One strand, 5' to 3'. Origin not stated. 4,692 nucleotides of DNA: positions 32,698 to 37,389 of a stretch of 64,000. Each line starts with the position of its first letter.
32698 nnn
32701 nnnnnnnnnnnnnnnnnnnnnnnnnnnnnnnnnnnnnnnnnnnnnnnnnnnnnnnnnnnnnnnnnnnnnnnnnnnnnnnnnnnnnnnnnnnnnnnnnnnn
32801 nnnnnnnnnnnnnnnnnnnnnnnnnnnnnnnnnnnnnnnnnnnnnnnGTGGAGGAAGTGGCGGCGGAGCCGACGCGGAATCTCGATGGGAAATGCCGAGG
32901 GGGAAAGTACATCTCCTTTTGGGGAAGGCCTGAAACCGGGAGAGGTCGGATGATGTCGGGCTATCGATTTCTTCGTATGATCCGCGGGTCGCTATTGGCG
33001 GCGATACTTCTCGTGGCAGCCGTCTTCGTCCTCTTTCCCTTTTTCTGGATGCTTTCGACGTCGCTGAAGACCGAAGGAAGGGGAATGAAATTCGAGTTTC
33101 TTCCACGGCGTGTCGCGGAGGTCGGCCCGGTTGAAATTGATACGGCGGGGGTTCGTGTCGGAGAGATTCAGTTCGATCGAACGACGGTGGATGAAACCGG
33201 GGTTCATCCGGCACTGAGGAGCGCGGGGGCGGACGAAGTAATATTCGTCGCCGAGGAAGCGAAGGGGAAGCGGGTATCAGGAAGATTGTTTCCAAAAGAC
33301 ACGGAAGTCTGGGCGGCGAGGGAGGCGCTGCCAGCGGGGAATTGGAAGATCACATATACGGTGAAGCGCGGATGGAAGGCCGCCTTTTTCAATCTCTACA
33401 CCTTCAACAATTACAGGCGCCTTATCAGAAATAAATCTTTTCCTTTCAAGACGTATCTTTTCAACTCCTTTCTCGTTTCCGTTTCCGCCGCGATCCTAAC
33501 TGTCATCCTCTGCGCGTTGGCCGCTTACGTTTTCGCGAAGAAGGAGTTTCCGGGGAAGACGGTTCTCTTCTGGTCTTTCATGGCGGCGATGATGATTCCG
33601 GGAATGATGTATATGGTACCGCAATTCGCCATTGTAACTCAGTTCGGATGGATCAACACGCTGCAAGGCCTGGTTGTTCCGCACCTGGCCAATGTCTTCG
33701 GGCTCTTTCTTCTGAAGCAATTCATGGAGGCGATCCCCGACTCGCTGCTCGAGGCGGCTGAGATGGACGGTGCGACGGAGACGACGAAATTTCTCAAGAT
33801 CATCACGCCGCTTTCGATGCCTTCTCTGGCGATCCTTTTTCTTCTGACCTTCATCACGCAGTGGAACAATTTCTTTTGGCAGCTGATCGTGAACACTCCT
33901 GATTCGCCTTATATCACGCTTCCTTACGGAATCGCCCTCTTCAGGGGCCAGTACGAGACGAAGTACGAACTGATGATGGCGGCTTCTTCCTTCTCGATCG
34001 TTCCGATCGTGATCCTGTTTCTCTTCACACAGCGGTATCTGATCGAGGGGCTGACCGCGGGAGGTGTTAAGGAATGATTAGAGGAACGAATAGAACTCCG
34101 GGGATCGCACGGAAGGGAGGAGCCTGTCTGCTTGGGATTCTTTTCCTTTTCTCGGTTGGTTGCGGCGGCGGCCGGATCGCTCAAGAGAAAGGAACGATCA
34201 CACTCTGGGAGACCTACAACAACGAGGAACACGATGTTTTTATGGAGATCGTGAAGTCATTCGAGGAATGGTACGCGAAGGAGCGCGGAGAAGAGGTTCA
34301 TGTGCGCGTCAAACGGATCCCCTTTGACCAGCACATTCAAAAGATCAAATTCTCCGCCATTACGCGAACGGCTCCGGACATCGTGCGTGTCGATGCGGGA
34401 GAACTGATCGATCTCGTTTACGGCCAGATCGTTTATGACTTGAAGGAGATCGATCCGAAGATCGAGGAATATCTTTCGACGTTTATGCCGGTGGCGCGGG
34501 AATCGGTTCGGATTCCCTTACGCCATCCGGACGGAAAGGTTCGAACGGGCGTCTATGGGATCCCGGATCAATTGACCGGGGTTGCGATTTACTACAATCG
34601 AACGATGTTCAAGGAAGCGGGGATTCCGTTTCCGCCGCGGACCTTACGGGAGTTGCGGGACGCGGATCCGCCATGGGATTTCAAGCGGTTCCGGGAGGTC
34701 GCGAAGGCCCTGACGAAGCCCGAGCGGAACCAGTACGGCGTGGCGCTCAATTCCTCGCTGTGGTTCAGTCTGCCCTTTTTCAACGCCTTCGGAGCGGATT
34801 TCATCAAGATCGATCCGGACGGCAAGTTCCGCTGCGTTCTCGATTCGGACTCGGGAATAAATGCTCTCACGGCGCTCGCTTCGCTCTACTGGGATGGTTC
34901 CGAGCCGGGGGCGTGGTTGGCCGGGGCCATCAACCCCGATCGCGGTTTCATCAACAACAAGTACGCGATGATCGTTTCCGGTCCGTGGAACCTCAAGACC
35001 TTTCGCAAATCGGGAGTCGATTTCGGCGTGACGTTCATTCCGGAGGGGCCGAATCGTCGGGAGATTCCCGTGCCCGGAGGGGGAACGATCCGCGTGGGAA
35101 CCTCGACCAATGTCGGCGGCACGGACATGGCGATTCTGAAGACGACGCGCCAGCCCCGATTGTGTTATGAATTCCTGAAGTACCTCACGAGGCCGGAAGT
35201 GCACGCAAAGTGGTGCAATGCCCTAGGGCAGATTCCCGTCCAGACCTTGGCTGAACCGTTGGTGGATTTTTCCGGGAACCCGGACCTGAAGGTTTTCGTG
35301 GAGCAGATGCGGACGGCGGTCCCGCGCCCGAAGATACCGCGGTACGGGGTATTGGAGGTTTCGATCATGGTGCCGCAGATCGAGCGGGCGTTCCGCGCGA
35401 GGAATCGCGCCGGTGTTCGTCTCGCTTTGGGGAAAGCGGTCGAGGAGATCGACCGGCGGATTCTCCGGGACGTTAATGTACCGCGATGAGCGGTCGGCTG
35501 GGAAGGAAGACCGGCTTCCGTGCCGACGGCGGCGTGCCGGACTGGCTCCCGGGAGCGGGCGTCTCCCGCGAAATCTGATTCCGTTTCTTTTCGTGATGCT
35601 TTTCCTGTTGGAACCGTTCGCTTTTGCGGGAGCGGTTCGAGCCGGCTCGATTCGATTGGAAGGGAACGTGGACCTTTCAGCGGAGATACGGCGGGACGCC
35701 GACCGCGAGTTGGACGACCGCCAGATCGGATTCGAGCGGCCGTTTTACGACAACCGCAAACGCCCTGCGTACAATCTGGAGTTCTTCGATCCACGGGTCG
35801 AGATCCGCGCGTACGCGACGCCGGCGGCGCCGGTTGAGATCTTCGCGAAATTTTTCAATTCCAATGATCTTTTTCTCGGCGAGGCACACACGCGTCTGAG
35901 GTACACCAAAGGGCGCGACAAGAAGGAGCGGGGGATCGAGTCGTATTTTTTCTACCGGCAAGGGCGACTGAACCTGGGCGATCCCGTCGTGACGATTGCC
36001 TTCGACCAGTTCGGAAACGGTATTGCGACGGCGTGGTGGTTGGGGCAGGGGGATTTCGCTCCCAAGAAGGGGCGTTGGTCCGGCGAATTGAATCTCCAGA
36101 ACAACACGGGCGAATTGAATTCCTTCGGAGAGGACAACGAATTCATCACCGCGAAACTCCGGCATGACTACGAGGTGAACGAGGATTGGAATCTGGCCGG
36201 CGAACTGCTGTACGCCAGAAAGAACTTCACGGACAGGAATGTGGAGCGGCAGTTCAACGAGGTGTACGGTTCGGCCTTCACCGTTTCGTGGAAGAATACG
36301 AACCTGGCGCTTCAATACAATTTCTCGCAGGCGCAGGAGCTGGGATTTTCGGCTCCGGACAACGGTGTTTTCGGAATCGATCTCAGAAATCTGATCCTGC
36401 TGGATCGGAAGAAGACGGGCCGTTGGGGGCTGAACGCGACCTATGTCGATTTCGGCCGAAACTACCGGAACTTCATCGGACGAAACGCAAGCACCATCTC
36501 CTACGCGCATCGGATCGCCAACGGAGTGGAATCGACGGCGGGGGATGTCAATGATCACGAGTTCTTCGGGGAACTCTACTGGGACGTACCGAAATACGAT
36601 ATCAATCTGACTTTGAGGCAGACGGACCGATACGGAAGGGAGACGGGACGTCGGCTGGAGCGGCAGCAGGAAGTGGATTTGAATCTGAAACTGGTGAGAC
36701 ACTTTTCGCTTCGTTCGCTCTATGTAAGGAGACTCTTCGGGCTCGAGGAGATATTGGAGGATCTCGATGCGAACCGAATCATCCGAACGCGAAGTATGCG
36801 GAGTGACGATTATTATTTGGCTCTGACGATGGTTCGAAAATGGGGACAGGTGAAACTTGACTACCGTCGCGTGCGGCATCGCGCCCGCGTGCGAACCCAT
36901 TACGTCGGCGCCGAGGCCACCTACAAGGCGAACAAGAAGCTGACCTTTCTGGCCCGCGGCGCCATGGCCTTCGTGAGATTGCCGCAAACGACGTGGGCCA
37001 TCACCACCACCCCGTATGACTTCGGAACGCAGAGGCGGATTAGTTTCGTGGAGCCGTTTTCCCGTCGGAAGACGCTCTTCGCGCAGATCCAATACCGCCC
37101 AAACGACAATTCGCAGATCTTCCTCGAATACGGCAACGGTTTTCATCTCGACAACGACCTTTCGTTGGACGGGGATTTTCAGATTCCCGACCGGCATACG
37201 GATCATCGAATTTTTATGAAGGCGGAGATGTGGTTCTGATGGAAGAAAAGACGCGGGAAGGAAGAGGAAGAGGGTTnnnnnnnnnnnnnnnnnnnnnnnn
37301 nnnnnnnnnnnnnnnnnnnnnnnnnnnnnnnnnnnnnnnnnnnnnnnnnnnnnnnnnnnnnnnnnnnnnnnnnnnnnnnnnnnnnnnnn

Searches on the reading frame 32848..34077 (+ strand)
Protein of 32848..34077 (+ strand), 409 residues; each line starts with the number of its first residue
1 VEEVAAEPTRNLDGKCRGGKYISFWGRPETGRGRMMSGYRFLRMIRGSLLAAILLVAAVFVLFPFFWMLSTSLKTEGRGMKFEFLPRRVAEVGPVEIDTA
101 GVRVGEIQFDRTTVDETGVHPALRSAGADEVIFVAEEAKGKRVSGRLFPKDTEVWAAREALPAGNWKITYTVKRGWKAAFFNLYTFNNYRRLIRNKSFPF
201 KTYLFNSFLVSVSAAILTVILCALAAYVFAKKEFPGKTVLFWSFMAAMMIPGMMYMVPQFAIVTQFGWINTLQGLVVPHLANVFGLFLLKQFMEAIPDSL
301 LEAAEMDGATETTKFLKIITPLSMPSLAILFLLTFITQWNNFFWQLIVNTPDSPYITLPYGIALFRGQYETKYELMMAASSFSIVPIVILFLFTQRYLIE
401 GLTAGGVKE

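Call 5: search_protein_families(library=pfam, proteins=[window:32848-34077:+], max_evalue=0.01)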
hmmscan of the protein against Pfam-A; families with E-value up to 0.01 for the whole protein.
window:32848-34077:+ (409 aa): 1 family
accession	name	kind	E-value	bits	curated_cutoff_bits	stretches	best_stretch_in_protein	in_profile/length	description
PF00528.27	BPD_transp_1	-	4.7e-12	46.5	26.4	1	226-398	5-178/184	Binding-protein-dependent transport system inner membrane component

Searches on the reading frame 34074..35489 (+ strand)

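Call 5: search_protein_families(library=pfam, proteins=[window:34074-35489:+], max_evalue=0.01)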
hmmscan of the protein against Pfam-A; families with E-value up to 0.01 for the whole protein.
window:34074-35489:+ (471 aa): 2 families
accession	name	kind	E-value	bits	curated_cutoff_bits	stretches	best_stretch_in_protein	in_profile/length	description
PF13416.11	SBP_bac_8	-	7e-28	98.6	27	1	60-405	3-277/279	Bacterial extracellular solute-binding protein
PF01547.30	SBP_bac_1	-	3.3e-24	86.9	26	1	64-376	15-305/307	Bacterial extracellular solute-binding protein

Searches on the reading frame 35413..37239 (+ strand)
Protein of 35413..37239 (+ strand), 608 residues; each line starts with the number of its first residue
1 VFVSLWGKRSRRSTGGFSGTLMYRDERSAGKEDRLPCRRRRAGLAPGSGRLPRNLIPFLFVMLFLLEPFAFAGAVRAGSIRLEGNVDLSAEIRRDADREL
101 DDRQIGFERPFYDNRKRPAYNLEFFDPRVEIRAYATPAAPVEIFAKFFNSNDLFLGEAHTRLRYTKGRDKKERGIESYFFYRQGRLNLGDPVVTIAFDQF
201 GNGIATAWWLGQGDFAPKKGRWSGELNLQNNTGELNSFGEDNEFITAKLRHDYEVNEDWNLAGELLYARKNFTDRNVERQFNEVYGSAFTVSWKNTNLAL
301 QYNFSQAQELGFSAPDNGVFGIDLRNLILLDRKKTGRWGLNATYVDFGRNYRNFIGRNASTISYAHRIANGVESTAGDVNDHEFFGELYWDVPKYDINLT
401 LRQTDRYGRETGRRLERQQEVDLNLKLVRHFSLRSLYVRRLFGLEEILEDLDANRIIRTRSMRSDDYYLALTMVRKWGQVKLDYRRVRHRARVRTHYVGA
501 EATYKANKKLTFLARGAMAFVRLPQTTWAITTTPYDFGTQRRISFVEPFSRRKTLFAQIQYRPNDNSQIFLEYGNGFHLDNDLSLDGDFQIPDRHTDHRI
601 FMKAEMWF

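Call 5: search_protein_families(library=pfam, proteins=[window:35413-37239:+], max_evalue=0.01)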
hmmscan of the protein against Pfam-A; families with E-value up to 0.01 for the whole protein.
window:35413-37239:+ (608 aa): 0 families

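Call 17: search_protein_families(library=ncbifam, proteins=[window:35413-37239:+], max_evalue=0.1)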
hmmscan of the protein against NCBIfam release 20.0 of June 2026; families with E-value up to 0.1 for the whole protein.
window:35413-37239:+ (608 aa): 0 families
